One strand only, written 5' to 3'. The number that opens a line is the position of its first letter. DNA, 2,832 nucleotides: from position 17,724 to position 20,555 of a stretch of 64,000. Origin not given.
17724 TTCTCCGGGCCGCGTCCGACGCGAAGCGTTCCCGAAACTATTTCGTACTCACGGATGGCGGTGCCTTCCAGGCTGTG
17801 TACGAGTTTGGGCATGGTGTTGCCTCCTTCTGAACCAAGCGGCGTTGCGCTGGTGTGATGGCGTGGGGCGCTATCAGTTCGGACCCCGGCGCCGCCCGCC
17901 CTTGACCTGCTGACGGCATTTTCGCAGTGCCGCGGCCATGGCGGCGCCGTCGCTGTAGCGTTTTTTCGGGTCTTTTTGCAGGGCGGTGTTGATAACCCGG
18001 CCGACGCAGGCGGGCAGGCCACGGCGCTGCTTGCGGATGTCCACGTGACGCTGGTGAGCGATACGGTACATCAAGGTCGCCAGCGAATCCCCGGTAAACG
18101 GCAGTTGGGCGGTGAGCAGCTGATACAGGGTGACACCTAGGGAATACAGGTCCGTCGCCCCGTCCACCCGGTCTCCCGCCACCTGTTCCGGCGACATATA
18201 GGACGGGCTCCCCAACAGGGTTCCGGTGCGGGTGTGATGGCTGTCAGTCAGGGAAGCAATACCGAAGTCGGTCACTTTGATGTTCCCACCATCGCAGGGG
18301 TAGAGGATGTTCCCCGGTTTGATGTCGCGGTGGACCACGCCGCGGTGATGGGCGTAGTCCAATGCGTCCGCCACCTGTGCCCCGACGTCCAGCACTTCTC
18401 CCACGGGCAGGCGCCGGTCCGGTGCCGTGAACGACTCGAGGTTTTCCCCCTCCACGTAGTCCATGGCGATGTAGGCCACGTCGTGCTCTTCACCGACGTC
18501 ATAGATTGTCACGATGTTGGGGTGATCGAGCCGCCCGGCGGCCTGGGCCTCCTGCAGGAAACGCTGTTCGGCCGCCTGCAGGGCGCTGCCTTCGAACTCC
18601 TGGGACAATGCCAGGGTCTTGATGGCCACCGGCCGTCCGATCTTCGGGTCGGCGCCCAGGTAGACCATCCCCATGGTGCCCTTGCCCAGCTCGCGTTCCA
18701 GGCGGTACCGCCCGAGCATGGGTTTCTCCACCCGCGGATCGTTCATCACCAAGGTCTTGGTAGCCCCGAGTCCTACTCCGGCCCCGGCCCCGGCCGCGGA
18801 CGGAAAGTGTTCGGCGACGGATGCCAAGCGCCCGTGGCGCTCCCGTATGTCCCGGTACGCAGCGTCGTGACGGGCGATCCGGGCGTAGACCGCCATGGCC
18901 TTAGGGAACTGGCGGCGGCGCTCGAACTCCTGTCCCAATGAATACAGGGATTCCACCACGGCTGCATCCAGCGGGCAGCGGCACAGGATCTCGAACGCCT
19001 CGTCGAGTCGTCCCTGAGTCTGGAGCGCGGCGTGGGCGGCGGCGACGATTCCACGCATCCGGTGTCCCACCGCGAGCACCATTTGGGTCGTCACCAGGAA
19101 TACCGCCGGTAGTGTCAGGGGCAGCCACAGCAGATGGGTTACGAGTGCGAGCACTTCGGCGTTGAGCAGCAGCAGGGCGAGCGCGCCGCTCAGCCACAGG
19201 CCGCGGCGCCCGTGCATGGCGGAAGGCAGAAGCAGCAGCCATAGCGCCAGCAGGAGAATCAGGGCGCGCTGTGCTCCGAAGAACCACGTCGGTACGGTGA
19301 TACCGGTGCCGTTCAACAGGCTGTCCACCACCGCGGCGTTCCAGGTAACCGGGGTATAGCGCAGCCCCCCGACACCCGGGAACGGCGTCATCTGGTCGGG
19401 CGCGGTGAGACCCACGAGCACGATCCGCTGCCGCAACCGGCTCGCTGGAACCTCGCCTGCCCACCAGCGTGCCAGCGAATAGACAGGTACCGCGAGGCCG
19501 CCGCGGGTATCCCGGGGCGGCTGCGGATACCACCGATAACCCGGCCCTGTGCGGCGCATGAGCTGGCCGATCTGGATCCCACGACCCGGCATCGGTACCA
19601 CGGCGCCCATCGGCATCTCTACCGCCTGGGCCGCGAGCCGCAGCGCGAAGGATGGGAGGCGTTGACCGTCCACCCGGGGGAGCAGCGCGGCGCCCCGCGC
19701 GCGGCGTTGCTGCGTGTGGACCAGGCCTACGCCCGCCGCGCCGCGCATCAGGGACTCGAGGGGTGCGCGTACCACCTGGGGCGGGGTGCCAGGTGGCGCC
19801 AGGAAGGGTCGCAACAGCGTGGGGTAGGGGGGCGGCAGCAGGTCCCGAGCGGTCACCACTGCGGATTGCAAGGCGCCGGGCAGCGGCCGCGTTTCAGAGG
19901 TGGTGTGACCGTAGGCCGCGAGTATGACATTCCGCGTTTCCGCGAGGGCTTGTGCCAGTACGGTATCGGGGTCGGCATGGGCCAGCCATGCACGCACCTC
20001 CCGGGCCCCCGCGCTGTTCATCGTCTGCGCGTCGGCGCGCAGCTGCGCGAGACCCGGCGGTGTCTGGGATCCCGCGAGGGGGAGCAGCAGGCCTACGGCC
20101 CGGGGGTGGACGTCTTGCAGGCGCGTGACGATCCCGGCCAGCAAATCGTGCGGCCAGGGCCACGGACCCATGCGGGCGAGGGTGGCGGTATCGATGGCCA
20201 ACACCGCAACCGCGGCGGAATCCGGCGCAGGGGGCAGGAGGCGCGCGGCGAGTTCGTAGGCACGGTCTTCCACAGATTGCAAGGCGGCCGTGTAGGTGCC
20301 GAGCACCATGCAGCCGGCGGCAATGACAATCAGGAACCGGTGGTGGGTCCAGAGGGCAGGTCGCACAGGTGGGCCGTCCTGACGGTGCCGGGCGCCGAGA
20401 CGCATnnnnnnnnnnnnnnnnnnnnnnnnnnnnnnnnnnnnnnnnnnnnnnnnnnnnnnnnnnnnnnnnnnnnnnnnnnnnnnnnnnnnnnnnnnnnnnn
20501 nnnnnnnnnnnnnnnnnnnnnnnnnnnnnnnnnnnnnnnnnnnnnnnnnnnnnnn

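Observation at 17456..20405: FHA-domain protein immediately downstream of a CHASE2-sensor Hanks-type Ser/Thr kinase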

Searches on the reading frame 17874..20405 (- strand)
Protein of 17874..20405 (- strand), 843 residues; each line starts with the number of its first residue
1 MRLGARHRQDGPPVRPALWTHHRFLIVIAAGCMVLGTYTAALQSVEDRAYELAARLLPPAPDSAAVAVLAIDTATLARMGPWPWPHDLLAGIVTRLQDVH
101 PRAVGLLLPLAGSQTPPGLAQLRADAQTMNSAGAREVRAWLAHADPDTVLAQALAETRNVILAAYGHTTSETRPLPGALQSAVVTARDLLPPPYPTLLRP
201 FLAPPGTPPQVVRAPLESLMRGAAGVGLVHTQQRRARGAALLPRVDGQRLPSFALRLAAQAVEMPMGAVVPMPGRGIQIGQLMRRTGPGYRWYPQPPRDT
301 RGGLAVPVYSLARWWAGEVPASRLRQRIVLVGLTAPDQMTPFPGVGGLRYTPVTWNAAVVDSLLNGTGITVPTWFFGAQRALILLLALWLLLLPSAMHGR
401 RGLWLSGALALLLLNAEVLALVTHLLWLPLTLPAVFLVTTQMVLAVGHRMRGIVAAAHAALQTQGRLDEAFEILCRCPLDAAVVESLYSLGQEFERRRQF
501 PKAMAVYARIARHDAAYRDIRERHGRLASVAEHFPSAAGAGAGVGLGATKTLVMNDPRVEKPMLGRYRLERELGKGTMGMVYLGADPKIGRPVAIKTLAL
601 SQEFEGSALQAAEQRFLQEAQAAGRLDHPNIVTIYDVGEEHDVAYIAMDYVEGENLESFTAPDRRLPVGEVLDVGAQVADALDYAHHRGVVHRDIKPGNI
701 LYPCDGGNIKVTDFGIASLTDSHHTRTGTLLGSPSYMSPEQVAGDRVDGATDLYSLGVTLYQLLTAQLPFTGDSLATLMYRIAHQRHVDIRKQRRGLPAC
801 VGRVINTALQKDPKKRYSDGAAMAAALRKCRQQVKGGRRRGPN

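Call 3: search_protein_families(library=pfam, proteins=[window:17874-20405:-], max_evalue=0.01)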
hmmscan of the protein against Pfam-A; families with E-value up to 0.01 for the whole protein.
window:17874-20405:- (843 aa): 5 families
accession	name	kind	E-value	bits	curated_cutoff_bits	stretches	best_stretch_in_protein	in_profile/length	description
PF00069.31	Pkinase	-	1.5e-52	179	31.7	1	567-818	1-253/263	Protein kinase domain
PF07714.23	PK_Tyr_Ser-Thr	-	1.8e-34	119.7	23.1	1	569-817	3-249/258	Protein tyrosine and serine/threonine kinase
PF05226.16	CHASE2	-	2.6e-28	99.7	26.3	1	31-392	3-254/257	CHASE2 domain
PF03109.22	ABC1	-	0.00081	19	22.9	1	644-723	143-220/244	ABC1 atypical kinase-like domain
PF14531.12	Kinase-like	-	0.0084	15.8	25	0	676-773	152-254/289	Kinase-like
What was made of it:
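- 17874..20405 (-): CHASE2-sensor Hanks-type Ser/Thr kinase gene (843 aa). Pfam CHASE2 and Pkinase both score above their gathering cut-offs (call 3).
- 19230..20315 (-): CHASE2 domain (residues 31-392), predicted periplasmic. It lies between TM1 (about 23-42) and TM2. Pfam PF05226 at 99.7 bits, matching profile positions 3-254 of 257 (call 3).
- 17952..18707 (-): Protein kinase catalytic domain (residues 567-818). Pfam Pkinase 1.5e-52 (call 3).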

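Call 4: search_protein_families(library=ncbifam, proteins=[window:17874-20405:-], max_evalue=0.01)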
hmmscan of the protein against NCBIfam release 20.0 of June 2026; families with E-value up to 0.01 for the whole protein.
window:17874-20405:- (843 aa): 18 families
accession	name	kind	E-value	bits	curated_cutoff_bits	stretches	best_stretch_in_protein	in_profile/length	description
NF033483.0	PknB_PASTA_kin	equivalog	1e-87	295.5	450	1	563-833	5-271/563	Stk1 family PASTA domain-containing Ser/Thr kinase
NF052427.1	StpK7MSMEG_1200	equivalog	1.2e-48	166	900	1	563-832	5-270/601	serine/threonine protein kinase StpK7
NF047741.1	antiphage_MADS6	equivalog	2.2e-44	152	460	2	677-837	307-467/612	methylation-associated defense system protein kinase MAD6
NF009651.0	PRK13184.1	equivalog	5e-42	143.9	839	1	565-827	2-287/932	serine/threonine-protein kinase PknD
TIGR03903.1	TOMM_kin_cyc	equivalog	1.1e-40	139.4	705.75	1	592-831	5-248/1267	TOMM system kinase/cyclase fusion protein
NF053615.1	SerThrKinAfsKStmc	equivalog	3.8e-31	108.5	1300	1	552-818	4-256/809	protein serine/threonine kinase AfsK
NF038150.1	lanthi_synth_IV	equivalog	4.6e-29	101.3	650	1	562-833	186-459/851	class IV lanthionine synthetase LanL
NF033442.0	BREX_PglW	equivalog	1.6e-21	75.9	990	1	565-833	512-772/1391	BREX system serine/threonine kinase PglW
NF038151.1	lanthi_synth_III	equivalog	4e-19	68.5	575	1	565-816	220-470/833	class III lanthionine synthetase LanKC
NF058632.1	SerThrKinPrkT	equivalog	5.1e-09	35.6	280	1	566-715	22-163/322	serine/threonine protein kinase PrkT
NF043056.1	T4SS_LegK1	equivalog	1.1e-08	34.2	550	1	634-760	144-280/516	Dot/Icm T4SS effector kinase LegK1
TIGR03724.2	arch_bud32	equivalog_domain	1.1e-07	31.5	125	1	612-724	42-138/193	KEOPS complex kinase/ATPase Bud32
NF011464.0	PRK14879.1-7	equivalog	5.9e-07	29.4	246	1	613-725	56-157/221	Kae1-associated kinase Bud32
NF040671.1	PLuB_AAA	exception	7.6e-07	26.9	999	1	622-828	58-244/1256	PLuB system helicase-like protein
NF011463.0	PRK14879.1-4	equivalog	7.2e-05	22.3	188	1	599-724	46-167/237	Kae1-associated kinase Bud32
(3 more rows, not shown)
